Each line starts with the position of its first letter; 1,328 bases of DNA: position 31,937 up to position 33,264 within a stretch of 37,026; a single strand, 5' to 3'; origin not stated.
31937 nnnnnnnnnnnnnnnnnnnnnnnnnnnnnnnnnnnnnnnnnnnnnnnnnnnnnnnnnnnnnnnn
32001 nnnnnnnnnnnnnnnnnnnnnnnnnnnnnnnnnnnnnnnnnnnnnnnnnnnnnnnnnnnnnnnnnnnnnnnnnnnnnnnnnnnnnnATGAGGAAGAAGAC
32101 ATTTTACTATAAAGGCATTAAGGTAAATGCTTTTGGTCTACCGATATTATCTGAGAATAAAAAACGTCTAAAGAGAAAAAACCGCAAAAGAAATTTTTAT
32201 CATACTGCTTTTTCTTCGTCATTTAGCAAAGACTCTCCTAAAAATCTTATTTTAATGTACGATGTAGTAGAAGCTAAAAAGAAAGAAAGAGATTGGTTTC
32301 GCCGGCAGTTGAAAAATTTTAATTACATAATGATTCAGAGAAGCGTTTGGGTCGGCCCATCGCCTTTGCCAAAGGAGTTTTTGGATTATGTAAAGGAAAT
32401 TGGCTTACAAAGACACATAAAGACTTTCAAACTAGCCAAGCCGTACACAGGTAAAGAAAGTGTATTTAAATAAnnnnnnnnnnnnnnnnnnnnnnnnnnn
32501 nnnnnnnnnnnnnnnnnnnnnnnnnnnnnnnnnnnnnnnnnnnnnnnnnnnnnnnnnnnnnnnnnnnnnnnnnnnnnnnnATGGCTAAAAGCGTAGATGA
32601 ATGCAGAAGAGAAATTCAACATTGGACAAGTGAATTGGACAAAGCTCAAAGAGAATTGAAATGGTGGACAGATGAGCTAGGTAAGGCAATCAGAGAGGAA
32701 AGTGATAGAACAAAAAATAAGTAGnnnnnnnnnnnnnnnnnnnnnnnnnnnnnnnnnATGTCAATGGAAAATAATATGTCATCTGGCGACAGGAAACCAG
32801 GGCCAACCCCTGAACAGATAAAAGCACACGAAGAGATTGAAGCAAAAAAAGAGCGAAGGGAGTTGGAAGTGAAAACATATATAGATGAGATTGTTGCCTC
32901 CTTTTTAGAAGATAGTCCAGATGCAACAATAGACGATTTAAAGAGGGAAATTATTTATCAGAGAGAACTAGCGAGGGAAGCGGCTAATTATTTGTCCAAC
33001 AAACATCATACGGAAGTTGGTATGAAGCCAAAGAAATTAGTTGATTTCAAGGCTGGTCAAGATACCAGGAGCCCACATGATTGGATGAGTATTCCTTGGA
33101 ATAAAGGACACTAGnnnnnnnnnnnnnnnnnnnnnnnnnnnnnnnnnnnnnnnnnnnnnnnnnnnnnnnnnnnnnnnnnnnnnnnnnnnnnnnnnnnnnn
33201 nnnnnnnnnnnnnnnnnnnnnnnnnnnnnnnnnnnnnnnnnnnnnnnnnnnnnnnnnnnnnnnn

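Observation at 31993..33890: Four-ORF accessory cassette inserted between rpsG and fusA in the str operon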

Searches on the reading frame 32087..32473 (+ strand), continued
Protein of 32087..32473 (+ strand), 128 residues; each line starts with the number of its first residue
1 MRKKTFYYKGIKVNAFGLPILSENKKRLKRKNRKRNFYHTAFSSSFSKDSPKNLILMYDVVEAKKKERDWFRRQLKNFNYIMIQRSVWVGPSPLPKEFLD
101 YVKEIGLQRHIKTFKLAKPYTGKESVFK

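Call 33: fold_search(model_id=the predicted structure, library=pdb)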
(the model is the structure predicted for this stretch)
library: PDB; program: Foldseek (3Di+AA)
matches with E <= 10: 419; with E <= 0.001: 0
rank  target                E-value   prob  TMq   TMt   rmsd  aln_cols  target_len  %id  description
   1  5xvp_F                6.9e-02  0.92  0.37  0.44   4.9        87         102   25  E. fae Cas1-Cas2/prespacer/target ternary complex revealing the fully integrated states (released 2017-10-04)
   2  5xvo_F                7.3e-02  0.80  0.33  0.38   5.1        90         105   27  E. fae Cas1-Cas2/prespacer/target ternary complex revealing DNA sampling and half-integration states (released 2017-10-04)
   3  8ia4_A                7.8e-02  0.96  0.34  0.44   5.2        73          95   15  Crystal structure of Cas2 in complex with AcrVA5-peptide (released 2023-03-22)
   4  5zyf_C                8.3e-02  0.94  0.36  0.51   4.2        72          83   22  Crystal structure of Streptococcus pyogenes type II-A Cas2 (released 2018-08-15)
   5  5xvo_E                8.8e-02  0.85  0.33  0.38   4.4        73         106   29  E. fae Cas1-Cas2/prespacer/target ternary complex revealing DNA sampling and half-integration states (released 2017-10-04)
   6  5zyf_D                8.8e-02  0.84  0.33  0.45   4.9        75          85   24  Crystal structure of Streptococcus pyogenes type II-A Cas2 (released 2018-08-15)
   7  3tja_C                1.3e-01  0.69  0.31  0.28   4.3        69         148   16  Crystal structure of Helicobacter pylori UreE in the apo form (released 2011-11-02)
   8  3exc                  1.4e-01  0.98  0.41  0.63   2.5        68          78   26  Structure of the RNA'se SSO8090 from Sulfolobus solfataricus (released 2008-11-11)
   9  5xvn_E                1.4e-01  0.96  0.38  0.45   3.9        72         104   25  E. far Cas1-Cas2/prespacer binary complex (released 2017-10-04)
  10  5xvn_F                1.4e-01  0.87  0.35  0.40   4.2        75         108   28  E. far Cas1-Cas2/prespacer binary complex (released 2017-10-04)
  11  8ia4_B                1.5e-01  0.90  0.34  0.45   5.2        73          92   15  Crystal structure of Cas2 in complex with AcrVA5-peptide (released 2023-03-22)
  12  5xvp_E                1.5e-01  0.72  0.32  0.37   4.4        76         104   29  E. fae Cas1-Cas2/prespacer/target ternary complex revealing the fully integrated states (released 2017-10-04)
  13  5zyf_E                1.8e-01  0.96  0.39  0.59   3.4        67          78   16  Crystal structure of Streptococcus pyogenes type II-A Cas2 (released 2018-08-15)
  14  5zyf_A                1.8e-01  0.90  0.37  0.50   4.2        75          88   19  Crystal structure of Streptococcus pyogenes type II-A Cas2 (released 2018-08-15)
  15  3ui3_B                2.1e-01  0.85  0.39  0.46   4.8        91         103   16  Structural and Biochemical Characterization of HP0315 from Helicobacter pylori as a VapD Protein with an Endoribonucle (released 2012-02-08)
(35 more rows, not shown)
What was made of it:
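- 32087..32473 (+): ORF1: 128 aa, pI 10.4. It has an N-terminal beta-hairpin, a basic linker and a Cas2/PaaX_M-like ferredoxin-fold domain. Best PDB fold matches are Cas2, VapD and PaaX, all weak (call 33).
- On CRISPR-associated Cas2: Fold matches are weak, E about 0.07 (call 33).
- Closest known: PaaX family transcriptional repressors. Same: PaaX appears among the fold matches (call 33).
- Closest known: CRISPR-associated Cas2. Same: The top PDB fold matches are type II-A Cas2 proteins (call 33).
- Closest known: VapD. Same: There is a weak fold match (call 33).
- Fold matches include Cas2 and VapD (call 33).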

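Call 43: find_encoding_contigs(protein=P0057, flank=4000, max_places=2)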
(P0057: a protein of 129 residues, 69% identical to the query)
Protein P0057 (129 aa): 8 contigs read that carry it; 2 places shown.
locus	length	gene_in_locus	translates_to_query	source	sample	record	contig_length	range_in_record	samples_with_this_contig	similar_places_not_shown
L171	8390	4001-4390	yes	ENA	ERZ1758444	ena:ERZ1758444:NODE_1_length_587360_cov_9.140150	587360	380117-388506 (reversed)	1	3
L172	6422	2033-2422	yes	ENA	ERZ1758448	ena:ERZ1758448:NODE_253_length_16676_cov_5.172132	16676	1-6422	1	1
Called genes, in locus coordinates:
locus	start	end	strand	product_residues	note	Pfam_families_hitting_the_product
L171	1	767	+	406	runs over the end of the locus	PF00270:DEAD, PF04851:ResIII (weak), PF16203:ERCC3_RAD25_C (weak), PF00271:Helicase_C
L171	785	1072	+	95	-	-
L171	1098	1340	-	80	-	PF00830:Ribosomal_L28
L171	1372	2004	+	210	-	PF02163:Peptidase_M50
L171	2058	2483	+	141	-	PF00164:Ribosom_S12_S23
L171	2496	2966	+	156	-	PF00177:Ribosomal_S7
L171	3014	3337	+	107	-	-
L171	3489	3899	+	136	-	-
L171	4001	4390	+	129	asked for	PF09827:CRISPR_Cas2 (weak), PF20803:PaaX_M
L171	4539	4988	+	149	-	-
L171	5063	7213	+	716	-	PF00009:GTP_EFTU, PF03144:GTP_EFTU_D2, PF22042:EF-G_D2, PF14492:EFG_III, PF16658:RF3_C (weak), PF03764:EFG_IV, PF00679:EFG_C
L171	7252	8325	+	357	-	PF01180:DHO_dh, PF01207:Dus (faint)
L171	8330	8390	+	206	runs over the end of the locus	PF00156:Pribosyltran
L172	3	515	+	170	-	?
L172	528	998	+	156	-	PF00177:Ribosomal_S7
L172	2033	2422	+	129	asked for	PF09827:CRISPR_Cas2 (weak), PF20803:PaaX_M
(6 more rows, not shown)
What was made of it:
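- Checked: The syntenic relative L171 has the same arrangement (call 43).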

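Call 44: find_encoding_contigs(protein=P0101, flank=4000, max_places=2)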
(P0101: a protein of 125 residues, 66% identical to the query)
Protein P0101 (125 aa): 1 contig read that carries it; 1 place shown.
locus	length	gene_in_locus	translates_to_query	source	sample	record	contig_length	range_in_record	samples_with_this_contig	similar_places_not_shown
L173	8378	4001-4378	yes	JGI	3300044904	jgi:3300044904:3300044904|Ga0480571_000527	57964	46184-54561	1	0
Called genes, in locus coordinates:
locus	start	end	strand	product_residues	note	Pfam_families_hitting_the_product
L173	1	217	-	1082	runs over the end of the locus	PF02811:PHP, PF07733:DNA_pol3_alpha, PF17657:DNA_pol3_finger, PF14579:HHH_6, PF01336:tRNA_anti-codon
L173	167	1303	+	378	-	PF00044:Gp_dh_N, PF02800:Gp_dh_C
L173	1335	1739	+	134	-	-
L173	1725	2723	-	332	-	PF00291:PALP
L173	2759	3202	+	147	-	PF02502:LacAB_rpiB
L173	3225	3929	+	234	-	PF00834:Ribul_P_3_epim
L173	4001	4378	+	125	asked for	PF09827:CRISPR_Cas2 (weak), PF20803:PaaX_M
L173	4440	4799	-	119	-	PF04677:CwfJ_C_1 (weak), PF11969:DcpS_C, PF01230:HIT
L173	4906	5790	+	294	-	PF13292:DXP_synthase_N, PF00456:Transketolase_N, PF00676:E1_dh (weak)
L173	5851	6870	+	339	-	PF02779:Transket_pyr, PF02780:Transketolase_C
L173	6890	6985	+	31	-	-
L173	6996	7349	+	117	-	-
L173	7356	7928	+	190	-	PF07963:N_methyl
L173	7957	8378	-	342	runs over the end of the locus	PF00294:PfkB, PF08543:Phos_pyr_kin (faint)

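Call 45: find_encoding_contigs(protein=P0120, flank=4000, max_places=2)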
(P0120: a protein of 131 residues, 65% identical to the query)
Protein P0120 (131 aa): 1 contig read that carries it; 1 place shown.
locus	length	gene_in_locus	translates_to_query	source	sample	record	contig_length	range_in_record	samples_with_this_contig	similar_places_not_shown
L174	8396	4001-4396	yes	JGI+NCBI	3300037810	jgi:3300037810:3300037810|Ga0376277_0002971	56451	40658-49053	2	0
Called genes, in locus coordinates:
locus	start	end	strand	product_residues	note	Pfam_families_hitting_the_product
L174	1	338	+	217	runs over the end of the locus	PF02163:Peptidase_M50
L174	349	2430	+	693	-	-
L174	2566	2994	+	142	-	PF00164:Ribosom_S12_S23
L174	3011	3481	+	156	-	PF00177:Ribosomal_S7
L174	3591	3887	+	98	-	-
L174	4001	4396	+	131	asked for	PF09827:CRISPR_Cas2 (weak), PF20803:PaaX_M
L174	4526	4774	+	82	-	-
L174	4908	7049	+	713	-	PF00009:GTP_EFTU, PF03144:GTP_EFTU_D2, PF22042:EF-G_D2, PF14492:EFG_III, PF16658:RF3_C (weak), PF03764:EFG_IV, PF00679:EFG_C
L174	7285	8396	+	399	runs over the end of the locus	PF00009:GTP_EFTU, PF03144:GTP_EFTU_D2, PF03143:GTP_EFTU_D3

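Call 54: search_protein_families(library=padloc, proteins=[window:32087-32473:+], max_evalue=1)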
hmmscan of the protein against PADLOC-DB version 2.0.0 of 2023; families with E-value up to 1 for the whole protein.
window:32087-32473:+ (128 aa): 12 families
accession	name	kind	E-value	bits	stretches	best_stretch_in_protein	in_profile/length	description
PDLC01649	Cas2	-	1e-06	27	1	54-104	3-49/70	"CAS-I,CAS-II,CAS-III,CAS-IV,CAS-V,CAS-VI; acquisition_2"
PDLC00935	Cas2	-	2.6e-06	25.7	1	54-90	3-40/96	CRISPR-associated endonuclease Cas2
PDLC01251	Cas2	-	1.7e-05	23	1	54-90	3-36/84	"CAS-I,CAS-II,CAS-III,CAS-IV,CAS-V,CAS-VI; acquisition_2"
PDLC02068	Cas2_II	-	0.00011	19.9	1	53-93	23-66/137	-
PDLC02072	Cas2_II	-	0.00012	20.2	1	54-89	8-46/72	-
PDLC01525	Cas2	-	0.00015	20.4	1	55-93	4-40/90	"CAS-I,CAS-II,CAS-III,CAS-IV,CAS-V,CAS-VI; acquisition_2"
PDLC02073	Cas2_II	-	0.00061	18.3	1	54-89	8-46/49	-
PDLC02069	Cas2_II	-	0.00099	17.5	1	54-89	3-41/130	-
PDLC01591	Cas2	-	0.0011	17.4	1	54-89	3-41/101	"CAS-I,CAS-II,CAS-III,CAS-IV,CAS-V,CAS-VI; acquisition_2"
PDLC02070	Cas2_II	-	0.0014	17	1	53-90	2-37/89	-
PDLC01459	Cas2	-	0.0037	15.8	1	54-88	8-45/105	"CAS-I,CAS-II,CAS-III,CAS-IV,CAS-V,CAS-VI; acquisition_2"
PDLC01748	Cas2_IIIa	-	0.0046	15.5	1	54-88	3-34/88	-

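Call 55: search_protein_families(library=phrogs, proteins=[window:32087-32473:+], max_evalue=1)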
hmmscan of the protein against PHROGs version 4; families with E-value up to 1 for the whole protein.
window:32087-32473:+ (128 aa): 1 family
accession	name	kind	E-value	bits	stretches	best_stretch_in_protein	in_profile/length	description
phrog_24572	-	unknown function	0.1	13.7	1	19-80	55-119/149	-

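Call 57: search_solved_structures(query=A1, max_evalue=1, show_alignments=2)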
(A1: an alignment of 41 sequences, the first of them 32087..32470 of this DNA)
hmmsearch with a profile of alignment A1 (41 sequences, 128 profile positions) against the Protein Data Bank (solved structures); distinct sequences matched with E-value up to 1: 3.
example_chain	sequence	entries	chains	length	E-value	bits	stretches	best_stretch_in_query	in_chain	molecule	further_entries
3exc_X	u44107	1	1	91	0.094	16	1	54-106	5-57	Uncharacterized protein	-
5x9a_A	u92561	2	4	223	0.26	14.6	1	28-79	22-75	Calaxin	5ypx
5xvn_E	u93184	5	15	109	0.4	14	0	54-89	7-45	CRISPR-associated endoribonuclease Cas2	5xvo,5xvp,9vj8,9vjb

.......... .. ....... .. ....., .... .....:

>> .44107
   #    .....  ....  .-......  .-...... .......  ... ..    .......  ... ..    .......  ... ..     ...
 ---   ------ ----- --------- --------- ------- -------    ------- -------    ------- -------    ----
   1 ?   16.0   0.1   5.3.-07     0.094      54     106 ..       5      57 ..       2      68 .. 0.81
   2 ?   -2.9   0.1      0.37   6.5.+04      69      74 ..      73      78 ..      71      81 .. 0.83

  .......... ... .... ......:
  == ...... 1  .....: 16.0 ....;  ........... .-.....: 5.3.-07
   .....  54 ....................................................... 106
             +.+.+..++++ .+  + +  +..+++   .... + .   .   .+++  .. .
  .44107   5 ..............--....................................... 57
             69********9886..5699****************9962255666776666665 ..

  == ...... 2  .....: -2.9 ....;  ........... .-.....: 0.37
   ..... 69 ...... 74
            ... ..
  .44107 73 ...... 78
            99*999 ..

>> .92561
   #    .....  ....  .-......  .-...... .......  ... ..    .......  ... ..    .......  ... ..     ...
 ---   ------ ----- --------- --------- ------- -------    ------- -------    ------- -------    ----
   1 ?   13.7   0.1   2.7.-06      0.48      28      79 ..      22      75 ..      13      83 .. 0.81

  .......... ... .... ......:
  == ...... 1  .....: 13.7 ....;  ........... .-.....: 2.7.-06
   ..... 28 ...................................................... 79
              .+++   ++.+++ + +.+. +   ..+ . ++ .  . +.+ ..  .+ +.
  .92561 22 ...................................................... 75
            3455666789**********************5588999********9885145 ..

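Call 83: find_related_loci(query=A1, collection=viral_contigs, flank=4000)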
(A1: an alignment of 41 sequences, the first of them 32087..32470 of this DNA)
Query A1 (128 aa) in viral_contigs; peptide patterns used: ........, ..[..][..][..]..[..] (x = any residue, [..] = any of these).
101 stretches matched a pattern, but none encodes a relative of the query by tblastn (E <= 1e-3).

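Call 84: search_dna_similar(query=window:32087-32473:+, collection=plasmids, mode=protein, max_evalue=0.001, max_rows=10)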
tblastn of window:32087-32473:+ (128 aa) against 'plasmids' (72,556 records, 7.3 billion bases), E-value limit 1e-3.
No match.

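Call 85: search_dna_similar(query=window:32087-32473:+, collection=phages, mode=protein, max_evalue=0.001, max_rows=10)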
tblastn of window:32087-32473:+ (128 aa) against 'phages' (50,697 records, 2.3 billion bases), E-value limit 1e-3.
No match.
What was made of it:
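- It is absent from viral contigs, plasmids and phages (calls 83-85). It is absent from viral and plasmid collections (calls 83-85).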

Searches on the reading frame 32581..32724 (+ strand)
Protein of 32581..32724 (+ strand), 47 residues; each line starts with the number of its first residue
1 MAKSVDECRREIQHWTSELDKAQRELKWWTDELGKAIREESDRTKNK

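Call 4: search_protein_families(library=pfam, proteins=[window:32581-32724:+], max_evalue=1)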
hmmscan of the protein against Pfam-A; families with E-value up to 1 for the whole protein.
window:32581-32724:+ (47 aa): 3 families
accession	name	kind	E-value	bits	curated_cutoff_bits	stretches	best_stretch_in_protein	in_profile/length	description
PF24627.1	PUMA_CC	-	0.00036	20.9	30.1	1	3-36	36-69/74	PUMA coiled-coil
PF25366.1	RUFY4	-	0.025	15.4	27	1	8-45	21-58/90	RUFY4-like domain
PF09177.16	STX6_10_61_N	-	0.042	14.8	29.4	1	7-38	16-65/99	Syntaxin 6/10/61, N-terminal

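Call 5: search_protein_families(library=ncbifam, proteins=[window:32581-32724:+], max_evalue=1)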
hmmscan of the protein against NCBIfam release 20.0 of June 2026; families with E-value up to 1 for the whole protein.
window:32581-32724:+ (47 aa): 0 families

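Call 54: search_protein_families(library=padloc, proteins=[window:32581-32724:+], max_evalue=1)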
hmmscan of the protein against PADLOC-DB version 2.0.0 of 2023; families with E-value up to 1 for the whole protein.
window:32581-32724:+ (47 aa): 0 families

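Call 55: search_protein_families(library=phrogs, proteins=[window:32581-32724:+], max_evalue=1)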
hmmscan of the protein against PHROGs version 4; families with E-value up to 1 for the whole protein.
window:32581-32724:+ (47 aa): 3 families
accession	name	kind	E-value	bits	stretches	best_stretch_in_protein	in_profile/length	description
phrog_11187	-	transcription regulation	0.021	15.6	0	27-39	2-14/63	transcriptional regulator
phrog_31600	-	unknown function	0.051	14.9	1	6-40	5-38/40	-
phrog_15371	-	unknown function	0.057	14.4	1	3-41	5-39/73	-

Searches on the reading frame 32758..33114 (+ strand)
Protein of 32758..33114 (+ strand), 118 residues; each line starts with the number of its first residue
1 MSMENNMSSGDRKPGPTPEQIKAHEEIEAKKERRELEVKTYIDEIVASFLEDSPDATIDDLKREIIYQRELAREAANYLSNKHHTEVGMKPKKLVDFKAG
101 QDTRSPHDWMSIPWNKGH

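Call 4: search_protein_families(library=pfam, proteins=[window:32758-33114:+], max_evalue=1)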
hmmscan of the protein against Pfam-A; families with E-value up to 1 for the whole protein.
window:32758-33114:+ (118 aa): 1 family
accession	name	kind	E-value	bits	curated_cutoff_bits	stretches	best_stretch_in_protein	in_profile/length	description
PF19615.4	DUF6120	-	0.1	13.1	27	1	20-72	4-53/92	Family of unknown function (DUF6120)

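Call 5: search_protein_families(library=ncbifam, proteins=[window:32758-33114:+], max_evalue=1)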
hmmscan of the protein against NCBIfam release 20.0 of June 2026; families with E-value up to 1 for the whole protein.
window:32758-33114:+ (118 aa): 0 families

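Call 47: find_homologous_proteins(query=window:32758-33114:+, max_evalue=0.01)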
Query window:32758-33114:+ (118 aa): 1 proteins with E <= 0.01 among 9 candidates.
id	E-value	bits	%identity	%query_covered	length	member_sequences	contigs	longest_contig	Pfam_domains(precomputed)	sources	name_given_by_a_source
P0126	9.4e-72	257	100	98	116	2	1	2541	-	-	-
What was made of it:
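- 32758..33114 (+): ORF3: 118 aa, acidic, an ORFan. The 5.8-billion-protein search returned only itself (call 47).
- Tried and rejected: Only ORF3 itself was found (call 47).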

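Call 54: search_protein_families(library=padloc, proteins=[window:32758-33114:+], max_evalue=1)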
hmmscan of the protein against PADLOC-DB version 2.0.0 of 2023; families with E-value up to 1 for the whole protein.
window:32758-33114:+ (118 aa): 0 families

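Call 55: search_protein_families(library=phrogs, proteins=[window:32758-33114:+], max_evalue=1)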
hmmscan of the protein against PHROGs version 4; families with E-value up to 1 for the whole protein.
window:32758-33114:+ (118 aa): 1 family
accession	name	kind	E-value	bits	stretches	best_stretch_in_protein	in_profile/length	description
phrog_13248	-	unknown function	0.035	14.8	1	33-68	10-41/71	-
